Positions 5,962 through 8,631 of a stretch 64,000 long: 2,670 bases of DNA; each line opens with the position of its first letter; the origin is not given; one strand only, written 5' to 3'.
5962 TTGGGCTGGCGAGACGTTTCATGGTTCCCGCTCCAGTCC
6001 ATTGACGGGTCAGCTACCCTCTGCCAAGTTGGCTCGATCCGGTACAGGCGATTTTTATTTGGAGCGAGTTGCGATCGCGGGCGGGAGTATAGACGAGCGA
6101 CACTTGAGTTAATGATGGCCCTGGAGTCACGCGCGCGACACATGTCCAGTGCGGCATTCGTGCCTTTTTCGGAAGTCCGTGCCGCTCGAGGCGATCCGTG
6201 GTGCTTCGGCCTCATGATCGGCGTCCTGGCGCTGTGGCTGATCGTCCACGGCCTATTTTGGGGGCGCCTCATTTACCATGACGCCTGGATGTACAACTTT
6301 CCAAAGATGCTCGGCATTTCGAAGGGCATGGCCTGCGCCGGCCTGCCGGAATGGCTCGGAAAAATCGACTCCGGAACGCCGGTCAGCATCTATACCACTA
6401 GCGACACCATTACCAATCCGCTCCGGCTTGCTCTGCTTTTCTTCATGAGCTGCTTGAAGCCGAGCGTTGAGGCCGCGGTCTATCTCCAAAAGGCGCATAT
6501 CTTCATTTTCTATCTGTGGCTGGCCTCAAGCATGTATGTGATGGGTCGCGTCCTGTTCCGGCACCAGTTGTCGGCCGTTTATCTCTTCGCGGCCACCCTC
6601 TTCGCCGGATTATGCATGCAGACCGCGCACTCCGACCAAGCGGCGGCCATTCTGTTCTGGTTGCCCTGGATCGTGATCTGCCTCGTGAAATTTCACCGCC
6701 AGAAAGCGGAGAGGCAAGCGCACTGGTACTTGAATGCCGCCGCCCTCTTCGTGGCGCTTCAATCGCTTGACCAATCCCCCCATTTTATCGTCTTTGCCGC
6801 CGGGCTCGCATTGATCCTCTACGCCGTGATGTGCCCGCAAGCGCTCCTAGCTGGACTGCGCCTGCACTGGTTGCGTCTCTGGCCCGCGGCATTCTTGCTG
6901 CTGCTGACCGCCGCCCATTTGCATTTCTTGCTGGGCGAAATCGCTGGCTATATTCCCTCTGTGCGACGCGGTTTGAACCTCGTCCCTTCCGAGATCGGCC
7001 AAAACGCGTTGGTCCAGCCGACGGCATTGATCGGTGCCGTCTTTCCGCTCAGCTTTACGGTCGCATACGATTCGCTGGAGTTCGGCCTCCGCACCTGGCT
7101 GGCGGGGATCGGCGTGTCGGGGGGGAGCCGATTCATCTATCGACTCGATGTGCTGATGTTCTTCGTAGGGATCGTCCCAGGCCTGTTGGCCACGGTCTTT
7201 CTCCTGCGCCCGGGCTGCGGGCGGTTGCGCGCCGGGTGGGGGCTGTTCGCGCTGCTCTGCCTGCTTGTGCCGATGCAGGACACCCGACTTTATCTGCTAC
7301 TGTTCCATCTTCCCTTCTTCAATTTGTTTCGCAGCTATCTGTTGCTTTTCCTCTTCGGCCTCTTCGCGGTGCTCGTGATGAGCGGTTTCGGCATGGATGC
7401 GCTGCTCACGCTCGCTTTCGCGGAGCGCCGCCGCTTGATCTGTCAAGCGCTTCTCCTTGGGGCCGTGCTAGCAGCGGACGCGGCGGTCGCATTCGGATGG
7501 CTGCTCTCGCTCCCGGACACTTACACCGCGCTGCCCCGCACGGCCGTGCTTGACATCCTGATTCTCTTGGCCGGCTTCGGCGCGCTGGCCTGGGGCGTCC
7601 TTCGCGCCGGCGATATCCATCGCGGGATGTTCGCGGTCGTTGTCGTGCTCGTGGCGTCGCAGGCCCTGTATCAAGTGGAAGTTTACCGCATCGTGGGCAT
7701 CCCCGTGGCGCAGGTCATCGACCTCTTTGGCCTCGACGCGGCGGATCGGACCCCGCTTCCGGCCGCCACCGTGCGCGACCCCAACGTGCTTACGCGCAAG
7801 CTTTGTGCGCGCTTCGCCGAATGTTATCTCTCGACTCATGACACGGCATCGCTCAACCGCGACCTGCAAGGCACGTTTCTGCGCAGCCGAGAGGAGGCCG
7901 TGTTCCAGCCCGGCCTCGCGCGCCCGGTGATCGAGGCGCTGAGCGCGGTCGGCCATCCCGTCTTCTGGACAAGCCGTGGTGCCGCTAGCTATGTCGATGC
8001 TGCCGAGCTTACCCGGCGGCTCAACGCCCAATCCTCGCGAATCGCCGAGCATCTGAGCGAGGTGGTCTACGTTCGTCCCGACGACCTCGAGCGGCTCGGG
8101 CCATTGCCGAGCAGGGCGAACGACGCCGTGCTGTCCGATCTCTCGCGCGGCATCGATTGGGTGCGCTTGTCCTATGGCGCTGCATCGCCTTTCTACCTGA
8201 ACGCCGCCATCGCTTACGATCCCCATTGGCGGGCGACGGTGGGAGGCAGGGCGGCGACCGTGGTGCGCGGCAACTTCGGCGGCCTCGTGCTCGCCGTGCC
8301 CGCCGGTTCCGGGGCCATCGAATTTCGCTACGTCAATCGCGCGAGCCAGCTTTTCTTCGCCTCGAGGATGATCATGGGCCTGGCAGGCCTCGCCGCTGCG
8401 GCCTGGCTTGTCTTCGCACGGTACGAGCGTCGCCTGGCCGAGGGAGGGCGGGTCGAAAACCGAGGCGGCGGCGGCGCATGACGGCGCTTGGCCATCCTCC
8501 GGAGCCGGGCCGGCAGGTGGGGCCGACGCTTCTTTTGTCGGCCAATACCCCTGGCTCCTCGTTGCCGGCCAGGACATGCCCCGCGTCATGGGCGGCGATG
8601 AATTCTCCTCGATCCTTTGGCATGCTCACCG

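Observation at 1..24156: Tandem array of six paralogous giant YfhO-like membrane-protein genes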

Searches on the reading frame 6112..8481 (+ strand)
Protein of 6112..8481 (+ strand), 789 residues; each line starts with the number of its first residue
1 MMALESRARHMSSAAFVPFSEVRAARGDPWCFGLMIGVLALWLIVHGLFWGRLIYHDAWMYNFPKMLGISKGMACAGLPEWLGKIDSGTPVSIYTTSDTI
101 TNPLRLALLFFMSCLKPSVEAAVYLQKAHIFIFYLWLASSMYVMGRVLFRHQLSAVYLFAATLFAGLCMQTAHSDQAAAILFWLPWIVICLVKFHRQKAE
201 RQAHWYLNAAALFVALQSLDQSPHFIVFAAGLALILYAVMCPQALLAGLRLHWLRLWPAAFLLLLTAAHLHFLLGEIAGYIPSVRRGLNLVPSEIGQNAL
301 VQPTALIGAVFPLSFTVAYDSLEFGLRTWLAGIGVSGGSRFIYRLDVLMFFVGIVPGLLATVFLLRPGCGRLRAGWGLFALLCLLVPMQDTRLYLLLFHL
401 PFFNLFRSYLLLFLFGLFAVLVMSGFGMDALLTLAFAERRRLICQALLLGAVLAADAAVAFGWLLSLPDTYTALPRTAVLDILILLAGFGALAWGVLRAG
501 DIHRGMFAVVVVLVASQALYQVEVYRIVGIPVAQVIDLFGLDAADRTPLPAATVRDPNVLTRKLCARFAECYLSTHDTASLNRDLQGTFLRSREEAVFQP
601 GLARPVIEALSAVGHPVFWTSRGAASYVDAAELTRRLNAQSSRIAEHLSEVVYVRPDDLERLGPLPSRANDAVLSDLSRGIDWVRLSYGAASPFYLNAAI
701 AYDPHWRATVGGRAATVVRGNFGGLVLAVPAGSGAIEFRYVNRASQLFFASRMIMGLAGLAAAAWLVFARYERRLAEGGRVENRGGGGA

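Call 4: search_protein_families(library=pfam, proteins=[window:6112-8481:+], max_evalue=1)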
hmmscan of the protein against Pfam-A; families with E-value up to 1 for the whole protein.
window:6112-8481:+ (789 aa): 1 family
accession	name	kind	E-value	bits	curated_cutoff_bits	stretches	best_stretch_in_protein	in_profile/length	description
PF09586.16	YfhO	-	0.008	15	28.5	1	695-742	778-825/835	Bacterial membrane protein YfhO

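Call 5: search_protein_families(library=ncbifam, proteins=[window:6112-8481:+], max_evalue=1)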
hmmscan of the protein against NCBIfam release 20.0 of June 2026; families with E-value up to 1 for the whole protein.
window:6112-8481:+ (789 aa): 0 families

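Call 12: search_solved_structures(query=window:6112-8481:+, max_evalue=10)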
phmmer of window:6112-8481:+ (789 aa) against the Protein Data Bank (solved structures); distinct sequences matched with E-value up to 10: 2.
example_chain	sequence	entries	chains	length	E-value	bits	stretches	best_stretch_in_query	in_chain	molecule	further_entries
8jem_A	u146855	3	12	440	0.02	16.2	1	131-215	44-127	Teichoic acid D-alanyltransferase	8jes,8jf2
6bug_C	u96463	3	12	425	0.03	15.6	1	131-215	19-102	D-alanyl transfer protein DltB | Integral membrane protein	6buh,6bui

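Call 18: find_homologous_proteins(query=window:6112-8481:+)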
Query window:6112-8481:+ (789 aa): 34 proteins with E <= 0.001 among 8000 candidates.
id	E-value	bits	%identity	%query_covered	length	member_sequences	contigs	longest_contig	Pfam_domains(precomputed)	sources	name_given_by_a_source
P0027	0.0e+0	1729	100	99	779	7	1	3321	-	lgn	-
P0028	0.0e+0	1129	66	96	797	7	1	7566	-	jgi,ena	-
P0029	0.0e+0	1126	67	97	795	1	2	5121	-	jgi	jgi:hypothetical protein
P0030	1.9e-294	997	63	93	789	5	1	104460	-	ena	-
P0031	6.3e-291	985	60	96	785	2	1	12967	-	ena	-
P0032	3.7e-275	933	58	93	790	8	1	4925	-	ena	-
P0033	3.8e-275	933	58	97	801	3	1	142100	-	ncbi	ncbi:MAG: hypothetical protein ACLQME_11395 [Alphaproteobacteria bacterium]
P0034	7.3e-274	929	58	93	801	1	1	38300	-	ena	-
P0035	7.8e-274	929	57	94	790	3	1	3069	PF09586.17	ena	-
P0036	8.5e-273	925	59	93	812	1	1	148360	-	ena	-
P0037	6.2e-272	922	58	94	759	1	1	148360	-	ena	-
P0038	4.8e-258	876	62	81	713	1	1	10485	-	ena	-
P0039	5.6e-258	876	57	93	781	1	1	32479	-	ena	-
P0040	1.1e-242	826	51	94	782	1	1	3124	-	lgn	-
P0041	3.3e-237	808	59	85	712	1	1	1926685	-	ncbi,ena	-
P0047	1.7e-166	574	43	93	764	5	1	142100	-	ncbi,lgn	ncbi:MAG: hypothetical protein ACLQME_11505 [Alphaproteobacteria bacterium]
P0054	4.7e-135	470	38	91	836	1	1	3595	PF09586.17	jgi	jgi:hypothetical protein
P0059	4.4e-116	407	37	52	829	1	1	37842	PF09586.17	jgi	jgi:hypothetical protein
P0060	1.1e-105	373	31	94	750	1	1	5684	PF09586.17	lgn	-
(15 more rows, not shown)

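Call 21: search_protein_families(library=pfam, alignment_id=A1, max_evalue=0.01)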
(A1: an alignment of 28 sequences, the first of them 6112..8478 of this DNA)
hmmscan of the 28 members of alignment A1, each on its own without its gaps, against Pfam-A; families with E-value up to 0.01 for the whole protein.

A. member 1, window:6112-8478:+ (789 aa): 1 family
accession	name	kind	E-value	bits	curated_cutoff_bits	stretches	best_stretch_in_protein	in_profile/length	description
PF09586.16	YfhO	-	0.008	15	28.5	1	695-742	778-825/835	Bacterial membrane protein YfhO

B. families by the number of members that match (of 28 scanned): 1 family
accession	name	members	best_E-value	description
PF09586.16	YfhO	15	1.7e-08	Bacterial membrane protein YfhO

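Call 22: search_solved_structures(query=A1, max_evalue=10)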
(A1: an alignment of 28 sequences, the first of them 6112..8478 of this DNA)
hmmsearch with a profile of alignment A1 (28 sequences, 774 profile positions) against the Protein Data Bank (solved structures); distinct sequences matched with E-value up to 10: 4.
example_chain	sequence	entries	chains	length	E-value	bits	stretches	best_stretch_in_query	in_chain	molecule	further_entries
6bug_C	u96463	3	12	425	0.11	13.9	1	119-204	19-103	D-alanyl transfer protein DltB | Integral membrane protein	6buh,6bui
8jem_A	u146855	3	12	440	0.12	13.7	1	119-204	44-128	Teichoic acid D-alanyltransferase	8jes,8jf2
2o7i_A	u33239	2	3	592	3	9.1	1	51-76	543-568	Oligopeptide ABC transporter, periplasmic oligopeptide-binding protein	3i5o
4jsd_A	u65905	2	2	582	3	9.1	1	51-76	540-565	Oligopeptide ABC transporter, periplasmic oligopeptide-binding protein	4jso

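Call 29: find_encoding_contigs(protein=P0047, flank=10000, max_places=3)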
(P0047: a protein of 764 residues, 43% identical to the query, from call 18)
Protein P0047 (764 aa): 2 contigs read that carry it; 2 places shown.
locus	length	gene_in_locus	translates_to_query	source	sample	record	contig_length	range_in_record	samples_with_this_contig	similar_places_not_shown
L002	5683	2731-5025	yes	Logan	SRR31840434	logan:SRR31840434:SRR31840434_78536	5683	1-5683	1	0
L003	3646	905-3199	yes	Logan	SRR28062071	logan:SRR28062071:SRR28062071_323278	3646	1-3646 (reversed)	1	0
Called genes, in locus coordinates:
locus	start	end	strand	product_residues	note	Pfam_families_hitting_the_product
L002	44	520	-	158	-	-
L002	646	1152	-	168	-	-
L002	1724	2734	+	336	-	PF13489:Methyltransf_23, PF07021:MetW, PF13847:Methyltransf_31, PF08241:Methyltransf_11, PF08242:Methyltransf_12, PF13649:Methyltransf_25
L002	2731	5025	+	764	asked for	-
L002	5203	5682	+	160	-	?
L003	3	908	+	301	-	?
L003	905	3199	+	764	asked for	-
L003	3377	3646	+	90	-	?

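Call 84: find_encoding_contigs(protein=P0033, flank=10000, max_places=3)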
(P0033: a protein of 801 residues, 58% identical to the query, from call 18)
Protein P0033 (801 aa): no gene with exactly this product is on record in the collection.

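Call 89: search_protein_families(library=pfam, proteins=[P0035, P0054, P0059, P0060], max_evalue=0.01)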
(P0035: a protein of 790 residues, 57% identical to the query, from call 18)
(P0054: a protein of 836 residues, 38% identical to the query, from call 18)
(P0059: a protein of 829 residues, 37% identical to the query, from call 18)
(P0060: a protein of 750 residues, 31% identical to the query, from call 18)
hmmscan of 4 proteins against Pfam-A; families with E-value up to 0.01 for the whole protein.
P0035 (790 aa): 1 family
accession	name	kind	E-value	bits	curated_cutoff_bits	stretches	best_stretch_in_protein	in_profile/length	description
PF09586.16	YfhO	-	2.6e-05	23.2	28.5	1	702-748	778-824/835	Bacterial membrane protein YfhO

P0054 (836 aa): 1 family
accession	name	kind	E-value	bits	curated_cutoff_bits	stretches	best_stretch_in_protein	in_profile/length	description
PF09586.16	YfhO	-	1.7e-08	33.8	28.5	1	732-801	757-827/835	Bacterial membrane protein YfhO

P0059 (829 aa): 1 family
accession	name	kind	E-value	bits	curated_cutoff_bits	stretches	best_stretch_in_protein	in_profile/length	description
PF09586.16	YfhO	-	3.9e-06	26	28.5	1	734-795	764-826/835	Bacterial membrane protein YfhO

P0060 (750 aa): 1 family
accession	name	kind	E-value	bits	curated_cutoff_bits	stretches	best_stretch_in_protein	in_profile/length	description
PF09586.16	YfhO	-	6.8e-07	28.5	28.5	1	649-715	760-827/835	Bacterial membrane protein YfhO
